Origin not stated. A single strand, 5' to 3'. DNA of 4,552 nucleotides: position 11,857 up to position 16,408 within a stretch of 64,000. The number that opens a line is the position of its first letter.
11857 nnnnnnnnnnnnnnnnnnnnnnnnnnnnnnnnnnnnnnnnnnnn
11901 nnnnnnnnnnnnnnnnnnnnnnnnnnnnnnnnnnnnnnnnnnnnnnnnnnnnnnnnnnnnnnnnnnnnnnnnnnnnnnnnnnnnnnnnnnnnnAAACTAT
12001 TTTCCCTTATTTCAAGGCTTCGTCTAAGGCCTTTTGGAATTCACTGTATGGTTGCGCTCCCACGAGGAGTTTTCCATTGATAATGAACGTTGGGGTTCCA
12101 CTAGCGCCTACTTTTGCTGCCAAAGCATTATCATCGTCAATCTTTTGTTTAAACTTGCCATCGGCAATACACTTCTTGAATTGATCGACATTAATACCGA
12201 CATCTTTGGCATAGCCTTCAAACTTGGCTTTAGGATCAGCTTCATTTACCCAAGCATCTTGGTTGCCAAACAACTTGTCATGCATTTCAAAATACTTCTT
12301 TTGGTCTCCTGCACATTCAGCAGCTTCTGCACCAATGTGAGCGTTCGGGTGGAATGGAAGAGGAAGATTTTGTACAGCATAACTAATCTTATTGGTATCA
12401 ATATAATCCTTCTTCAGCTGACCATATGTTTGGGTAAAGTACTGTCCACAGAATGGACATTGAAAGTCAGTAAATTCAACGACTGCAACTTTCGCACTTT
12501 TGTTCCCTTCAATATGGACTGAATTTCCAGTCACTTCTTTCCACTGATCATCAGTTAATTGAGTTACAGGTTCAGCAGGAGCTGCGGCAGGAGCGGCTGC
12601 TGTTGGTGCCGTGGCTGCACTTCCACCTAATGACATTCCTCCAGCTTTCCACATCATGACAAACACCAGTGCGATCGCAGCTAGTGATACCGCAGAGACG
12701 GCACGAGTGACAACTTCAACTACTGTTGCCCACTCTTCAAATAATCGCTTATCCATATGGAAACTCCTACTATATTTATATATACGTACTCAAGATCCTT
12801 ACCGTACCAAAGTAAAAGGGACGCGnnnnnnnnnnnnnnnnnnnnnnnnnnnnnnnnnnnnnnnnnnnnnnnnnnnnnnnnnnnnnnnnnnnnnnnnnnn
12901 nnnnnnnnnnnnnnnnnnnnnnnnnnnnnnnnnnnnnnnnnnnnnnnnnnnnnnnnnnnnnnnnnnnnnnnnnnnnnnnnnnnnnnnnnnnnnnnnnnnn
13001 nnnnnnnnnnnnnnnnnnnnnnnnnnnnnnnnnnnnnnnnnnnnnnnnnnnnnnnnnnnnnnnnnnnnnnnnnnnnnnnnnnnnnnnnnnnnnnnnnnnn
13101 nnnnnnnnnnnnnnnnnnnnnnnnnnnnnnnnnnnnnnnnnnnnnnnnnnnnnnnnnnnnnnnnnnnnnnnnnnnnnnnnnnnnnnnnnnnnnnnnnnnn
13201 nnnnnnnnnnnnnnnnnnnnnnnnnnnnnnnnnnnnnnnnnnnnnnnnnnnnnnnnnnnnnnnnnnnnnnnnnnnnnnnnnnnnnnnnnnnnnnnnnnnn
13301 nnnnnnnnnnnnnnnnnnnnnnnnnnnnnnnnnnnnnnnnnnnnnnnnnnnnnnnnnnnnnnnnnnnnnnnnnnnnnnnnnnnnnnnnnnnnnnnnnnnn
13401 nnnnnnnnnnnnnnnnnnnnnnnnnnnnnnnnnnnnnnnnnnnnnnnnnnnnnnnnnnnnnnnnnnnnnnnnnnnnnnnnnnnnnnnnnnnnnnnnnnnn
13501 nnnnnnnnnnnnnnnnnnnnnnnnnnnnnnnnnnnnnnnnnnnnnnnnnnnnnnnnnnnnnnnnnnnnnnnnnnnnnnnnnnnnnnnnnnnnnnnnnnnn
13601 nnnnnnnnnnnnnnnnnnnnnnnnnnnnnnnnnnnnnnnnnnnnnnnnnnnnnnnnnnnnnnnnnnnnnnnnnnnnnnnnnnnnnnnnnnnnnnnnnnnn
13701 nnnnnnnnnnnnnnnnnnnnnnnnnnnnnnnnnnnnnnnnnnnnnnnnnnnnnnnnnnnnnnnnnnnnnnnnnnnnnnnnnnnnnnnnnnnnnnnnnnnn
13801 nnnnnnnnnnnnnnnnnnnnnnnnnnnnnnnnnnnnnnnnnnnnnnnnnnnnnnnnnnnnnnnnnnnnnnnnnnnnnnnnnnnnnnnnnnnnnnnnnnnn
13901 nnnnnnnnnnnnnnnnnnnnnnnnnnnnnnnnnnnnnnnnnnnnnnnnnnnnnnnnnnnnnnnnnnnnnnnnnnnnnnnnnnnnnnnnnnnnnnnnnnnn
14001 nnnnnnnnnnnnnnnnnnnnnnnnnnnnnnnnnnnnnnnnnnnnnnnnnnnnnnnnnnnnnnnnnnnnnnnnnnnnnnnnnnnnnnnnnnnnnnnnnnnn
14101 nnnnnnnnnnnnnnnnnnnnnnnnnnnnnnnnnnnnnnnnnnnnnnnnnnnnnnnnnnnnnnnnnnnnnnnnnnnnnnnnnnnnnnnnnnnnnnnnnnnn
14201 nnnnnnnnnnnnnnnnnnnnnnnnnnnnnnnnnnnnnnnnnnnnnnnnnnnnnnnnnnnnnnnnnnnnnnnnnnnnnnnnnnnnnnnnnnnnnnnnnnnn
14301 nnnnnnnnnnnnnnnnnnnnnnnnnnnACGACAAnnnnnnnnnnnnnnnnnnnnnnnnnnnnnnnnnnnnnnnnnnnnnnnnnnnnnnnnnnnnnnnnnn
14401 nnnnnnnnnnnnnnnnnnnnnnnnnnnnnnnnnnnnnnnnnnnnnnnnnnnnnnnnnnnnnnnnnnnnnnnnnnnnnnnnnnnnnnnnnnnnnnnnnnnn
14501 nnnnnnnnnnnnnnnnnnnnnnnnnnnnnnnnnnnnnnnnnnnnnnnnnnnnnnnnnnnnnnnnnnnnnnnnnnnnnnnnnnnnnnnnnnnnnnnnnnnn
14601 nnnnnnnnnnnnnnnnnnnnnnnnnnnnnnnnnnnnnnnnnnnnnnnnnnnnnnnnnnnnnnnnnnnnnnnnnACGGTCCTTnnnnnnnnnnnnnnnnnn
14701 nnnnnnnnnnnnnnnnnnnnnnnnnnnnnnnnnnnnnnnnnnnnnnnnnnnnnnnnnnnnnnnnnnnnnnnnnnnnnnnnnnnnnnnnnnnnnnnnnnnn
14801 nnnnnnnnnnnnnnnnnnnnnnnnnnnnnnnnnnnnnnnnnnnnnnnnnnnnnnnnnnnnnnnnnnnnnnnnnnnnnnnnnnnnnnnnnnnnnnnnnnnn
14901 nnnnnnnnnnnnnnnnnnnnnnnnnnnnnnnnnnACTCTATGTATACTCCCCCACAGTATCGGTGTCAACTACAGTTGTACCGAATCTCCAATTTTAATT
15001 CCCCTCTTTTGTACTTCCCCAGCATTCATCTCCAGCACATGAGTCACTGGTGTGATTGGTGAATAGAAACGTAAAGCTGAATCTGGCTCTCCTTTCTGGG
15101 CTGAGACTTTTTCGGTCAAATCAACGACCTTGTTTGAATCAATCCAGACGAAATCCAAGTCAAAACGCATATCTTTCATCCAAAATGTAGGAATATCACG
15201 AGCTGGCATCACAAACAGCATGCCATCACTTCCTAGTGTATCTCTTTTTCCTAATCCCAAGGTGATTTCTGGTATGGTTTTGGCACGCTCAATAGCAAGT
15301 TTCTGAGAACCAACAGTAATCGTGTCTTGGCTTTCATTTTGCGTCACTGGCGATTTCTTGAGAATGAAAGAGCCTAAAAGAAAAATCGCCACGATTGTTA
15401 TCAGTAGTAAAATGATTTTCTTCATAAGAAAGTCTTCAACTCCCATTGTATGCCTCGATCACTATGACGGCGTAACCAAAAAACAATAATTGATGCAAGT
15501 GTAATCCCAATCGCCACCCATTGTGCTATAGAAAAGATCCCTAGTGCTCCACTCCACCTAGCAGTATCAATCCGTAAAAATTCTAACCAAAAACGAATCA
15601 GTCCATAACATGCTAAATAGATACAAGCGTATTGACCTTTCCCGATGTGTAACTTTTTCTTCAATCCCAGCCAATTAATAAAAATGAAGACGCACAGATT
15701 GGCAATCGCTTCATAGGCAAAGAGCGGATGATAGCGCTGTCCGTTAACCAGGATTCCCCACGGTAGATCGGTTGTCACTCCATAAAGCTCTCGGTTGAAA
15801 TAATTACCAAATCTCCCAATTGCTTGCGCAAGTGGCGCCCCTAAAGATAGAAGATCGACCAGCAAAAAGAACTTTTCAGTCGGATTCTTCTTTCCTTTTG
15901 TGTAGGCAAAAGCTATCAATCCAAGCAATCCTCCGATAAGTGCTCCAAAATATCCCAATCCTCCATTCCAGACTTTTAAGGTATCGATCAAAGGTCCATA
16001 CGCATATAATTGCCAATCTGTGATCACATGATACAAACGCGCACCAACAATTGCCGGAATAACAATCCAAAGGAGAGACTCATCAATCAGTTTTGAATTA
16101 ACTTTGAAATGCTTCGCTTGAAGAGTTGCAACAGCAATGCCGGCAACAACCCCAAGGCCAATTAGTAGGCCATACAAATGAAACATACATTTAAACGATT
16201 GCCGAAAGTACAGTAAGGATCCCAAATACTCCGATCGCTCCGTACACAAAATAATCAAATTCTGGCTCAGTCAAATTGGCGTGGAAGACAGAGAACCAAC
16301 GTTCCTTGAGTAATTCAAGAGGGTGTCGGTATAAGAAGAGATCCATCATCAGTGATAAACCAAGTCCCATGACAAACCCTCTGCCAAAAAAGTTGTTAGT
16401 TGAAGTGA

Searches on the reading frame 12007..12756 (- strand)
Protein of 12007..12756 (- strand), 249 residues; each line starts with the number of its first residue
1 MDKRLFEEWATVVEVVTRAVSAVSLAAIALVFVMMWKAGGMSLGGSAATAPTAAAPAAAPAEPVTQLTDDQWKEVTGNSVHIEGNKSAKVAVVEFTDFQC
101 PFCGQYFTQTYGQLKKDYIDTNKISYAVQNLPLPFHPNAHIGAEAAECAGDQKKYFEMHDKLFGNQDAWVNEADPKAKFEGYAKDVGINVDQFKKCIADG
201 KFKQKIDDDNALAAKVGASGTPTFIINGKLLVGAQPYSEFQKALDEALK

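Call 30: search_protein_families(library=pfam, proteins=[window:12007-12756:-], max_evalue=0.01)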
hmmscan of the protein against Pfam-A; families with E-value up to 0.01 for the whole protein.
window:12007-12756:- (249 aa): 4 families
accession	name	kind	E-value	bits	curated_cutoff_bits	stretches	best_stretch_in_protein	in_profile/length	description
PF13462.12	Thioredoxin_4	-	5.2e-34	118.3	23.2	1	81-246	6-165/165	Thioredoxin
PF01323.26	DSBA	-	1.5e-18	67.7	25.6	1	140-244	89-190/191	DSBA-like thioredoxin domain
PF13098.12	Thioredoxin_2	-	2e-06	28.5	27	1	86-244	3-104/104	Thioredoxin-like domain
PF24008.1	DUF7322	-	0.0064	16.4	27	1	2-48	4-50/61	Domain of unknown function (DUF7322)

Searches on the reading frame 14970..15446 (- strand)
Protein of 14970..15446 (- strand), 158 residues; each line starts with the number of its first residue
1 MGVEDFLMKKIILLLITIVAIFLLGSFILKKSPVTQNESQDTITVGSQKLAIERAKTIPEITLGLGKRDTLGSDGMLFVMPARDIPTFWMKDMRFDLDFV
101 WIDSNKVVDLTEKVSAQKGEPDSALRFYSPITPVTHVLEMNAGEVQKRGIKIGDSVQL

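Call 65: search_protein_families(library=pfam, proteins=[window:14970-15446:-], max_evalue=0.01)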
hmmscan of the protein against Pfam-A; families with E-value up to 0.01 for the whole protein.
window:14970-15446:- (158 aa): 1 family
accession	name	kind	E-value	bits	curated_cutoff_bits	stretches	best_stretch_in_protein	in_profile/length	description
PF02643.20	DUF192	-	2.6e-21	76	27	1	51-157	2-95/96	Uncharacterized ACR, COG1430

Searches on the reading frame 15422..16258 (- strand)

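Call 65: search_protein_families(library=pfam, proteins=[window:15422-16258:-], max_evalue=0.01)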
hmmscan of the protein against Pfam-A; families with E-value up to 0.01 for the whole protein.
window:15422-16258:- (278 aa): 1 family
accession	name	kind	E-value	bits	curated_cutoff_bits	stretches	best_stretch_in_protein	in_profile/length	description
PF01790.23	LGT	-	3.7e-54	184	24.9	1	25-261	10-239/240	Prolipoprotein diacylglyceryl transferase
